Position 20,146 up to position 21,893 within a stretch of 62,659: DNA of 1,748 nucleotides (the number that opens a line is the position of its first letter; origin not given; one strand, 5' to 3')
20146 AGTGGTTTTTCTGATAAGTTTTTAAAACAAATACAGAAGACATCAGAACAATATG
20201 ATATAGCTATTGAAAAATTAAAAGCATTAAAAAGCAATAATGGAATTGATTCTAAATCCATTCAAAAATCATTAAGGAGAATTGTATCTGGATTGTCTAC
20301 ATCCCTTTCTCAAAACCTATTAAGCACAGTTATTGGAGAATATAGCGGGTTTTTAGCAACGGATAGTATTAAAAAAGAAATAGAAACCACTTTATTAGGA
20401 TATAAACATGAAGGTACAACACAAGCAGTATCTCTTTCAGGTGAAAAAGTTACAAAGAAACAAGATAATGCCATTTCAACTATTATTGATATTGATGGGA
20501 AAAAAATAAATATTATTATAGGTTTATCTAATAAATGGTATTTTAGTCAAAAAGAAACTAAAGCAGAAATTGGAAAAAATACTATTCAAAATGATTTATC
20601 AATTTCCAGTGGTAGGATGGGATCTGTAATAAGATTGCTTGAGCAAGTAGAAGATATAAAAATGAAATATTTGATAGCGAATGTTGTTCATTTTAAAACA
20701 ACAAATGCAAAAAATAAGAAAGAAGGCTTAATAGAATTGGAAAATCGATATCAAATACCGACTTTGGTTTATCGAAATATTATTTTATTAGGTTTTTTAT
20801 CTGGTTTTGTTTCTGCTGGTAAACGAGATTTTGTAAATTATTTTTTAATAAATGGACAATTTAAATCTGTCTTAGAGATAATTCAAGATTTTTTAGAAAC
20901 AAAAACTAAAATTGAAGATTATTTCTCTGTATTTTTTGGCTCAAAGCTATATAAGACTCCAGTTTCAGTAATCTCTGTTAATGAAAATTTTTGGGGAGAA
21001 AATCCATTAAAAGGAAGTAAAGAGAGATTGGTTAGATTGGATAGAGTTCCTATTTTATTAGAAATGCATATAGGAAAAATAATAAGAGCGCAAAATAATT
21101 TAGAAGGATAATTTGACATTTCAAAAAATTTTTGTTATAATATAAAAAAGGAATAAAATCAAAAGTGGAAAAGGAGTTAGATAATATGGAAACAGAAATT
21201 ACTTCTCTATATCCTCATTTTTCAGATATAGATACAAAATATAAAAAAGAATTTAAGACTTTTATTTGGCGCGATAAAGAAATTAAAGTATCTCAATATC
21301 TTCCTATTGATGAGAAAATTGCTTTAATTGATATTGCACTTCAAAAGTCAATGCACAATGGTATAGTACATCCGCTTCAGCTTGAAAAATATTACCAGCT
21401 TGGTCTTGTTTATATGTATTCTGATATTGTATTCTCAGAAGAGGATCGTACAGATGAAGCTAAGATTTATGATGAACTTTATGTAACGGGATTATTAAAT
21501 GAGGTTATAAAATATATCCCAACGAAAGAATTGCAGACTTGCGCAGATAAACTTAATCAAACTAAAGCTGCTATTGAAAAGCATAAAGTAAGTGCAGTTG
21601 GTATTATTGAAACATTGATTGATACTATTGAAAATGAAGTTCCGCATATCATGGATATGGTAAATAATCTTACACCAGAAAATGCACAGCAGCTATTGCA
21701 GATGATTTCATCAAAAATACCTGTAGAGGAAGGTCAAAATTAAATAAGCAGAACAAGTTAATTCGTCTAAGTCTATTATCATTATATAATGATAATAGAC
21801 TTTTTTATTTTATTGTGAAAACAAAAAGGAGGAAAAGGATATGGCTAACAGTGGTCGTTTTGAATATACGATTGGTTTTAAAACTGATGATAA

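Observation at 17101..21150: AT-rich accessory genes, including a 495-aa unknown, inserted into the head-tail module and followed by a perfect consensus promoter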

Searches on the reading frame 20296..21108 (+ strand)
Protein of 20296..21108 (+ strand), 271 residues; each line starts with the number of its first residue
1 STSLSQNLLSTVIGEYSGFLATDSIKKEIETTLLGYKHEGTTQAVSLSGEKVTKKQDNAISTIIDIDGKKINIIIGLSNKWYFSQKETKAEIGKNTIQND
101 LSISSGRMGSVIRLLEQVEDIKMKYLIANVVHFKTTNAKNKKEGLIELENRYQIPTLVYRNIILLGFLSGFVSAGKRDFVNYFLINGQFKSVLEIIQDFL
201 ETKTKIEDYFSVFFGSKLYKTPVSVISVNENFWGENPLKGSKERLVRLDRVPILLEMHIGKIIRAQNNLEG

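Call 57: find_homologous_proteins(query=A2, max_evalue=0.01)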
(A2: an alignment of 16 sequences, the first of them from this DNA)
Query A2 (16 sequences) (271 aa, profile of the alignment): 16 proteins with E <= 0.01 among 7990 candidates.
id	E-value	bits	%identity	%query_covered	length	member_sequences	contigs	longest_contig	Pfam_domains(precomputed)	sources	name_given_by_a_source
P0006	3.5e-49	186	43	8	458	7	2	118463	-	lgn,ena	-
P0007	5.2e-49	185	48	8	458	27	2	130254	-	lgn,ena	-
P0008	2.3e-47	180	43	8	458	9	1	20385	-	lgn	-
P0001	1.5e-46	177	100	100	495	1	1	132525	-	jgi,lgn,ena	-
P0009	1.1e-27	115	-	-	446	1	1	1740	-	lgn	-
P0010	4.0e-27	113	-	-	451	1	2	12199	-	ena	-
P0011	6.8e-27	113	-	-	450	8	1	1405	-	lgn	-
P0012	3.6e-24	104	-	-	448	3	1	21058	-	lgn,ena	-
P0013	9.0e-24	102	31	10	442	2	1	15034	-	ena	-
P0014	3.5e-23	101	23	27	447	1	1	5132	-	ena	-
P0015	4.9e-23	100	-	-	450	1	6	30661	-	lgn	-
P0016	9.8e-21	93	-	-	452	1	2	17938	-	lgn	-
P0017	5.0e-20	90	-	-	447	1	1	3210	-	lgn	-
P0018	4.3e-17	81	32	17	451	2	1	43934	-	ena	-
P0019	9.9e-14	70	32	9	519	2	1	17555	-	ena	-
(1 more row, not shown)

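Call 112: search_solved_structures(query=A2, max_evalue=10, show_alignments=0)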
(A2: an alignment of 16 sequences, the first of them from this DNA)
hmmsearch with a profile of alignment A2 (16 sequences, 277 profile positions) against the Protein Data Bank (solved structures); distinct sequences matched with E-value up to 10: 0.

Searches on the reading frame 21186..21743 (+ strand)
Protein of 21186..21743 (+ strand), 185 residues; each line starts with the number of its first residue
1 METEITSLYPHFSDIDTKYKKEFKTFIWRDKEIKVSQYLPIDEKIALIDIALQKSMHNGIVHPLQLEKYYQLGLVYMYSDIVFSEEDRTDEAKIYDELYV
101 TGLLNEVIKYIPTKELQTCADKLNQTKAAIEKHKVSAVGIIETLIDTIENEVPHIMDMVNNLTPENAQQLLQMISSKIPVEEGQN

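Call 8: search_protein_families(library=phrogs, proteins=[window:21186-21743:+], max_evalue=0.01)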
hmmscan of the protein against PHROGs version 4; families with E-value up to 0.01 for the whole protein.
window:21186-21743:+ (185 aa): 2 families
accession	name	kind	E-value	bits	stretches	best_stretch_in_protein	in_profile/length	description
phrog_30570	-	unknown function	5.6e-10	40.4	1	32-158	31-157/169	-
phrog_7383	-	unknown function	0.00094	19.9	1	69-133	72-136/162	-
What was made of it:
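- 21186..21743 (+): Chaperone-like gene (185 aa, phrog_30570). Together with P2 and T2 it forms the only promoter-gene-terminator unit in this region. phrog_30570, E 5.6e-10 (call 8).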

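Call 9: search_protein_families(library=pfam, proteins=[window:21186-21743:+], max_evalue=0.1)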
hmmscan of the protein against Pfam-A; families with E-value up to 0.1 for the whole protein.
window:21186-21743:+ (185 aa): 2 families
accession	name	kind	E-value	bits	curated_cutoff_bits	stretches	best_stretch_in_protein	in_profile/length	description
PF10938.13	YfdX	-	0.039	14.4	26.6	0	120-180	84-145/149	YfdX protein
PF04513.17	Baculo_PEP_C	-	0.08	13.4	38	0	123-173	18-68/140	Baculovirus polyhedron envelope protein, PEP, C terminus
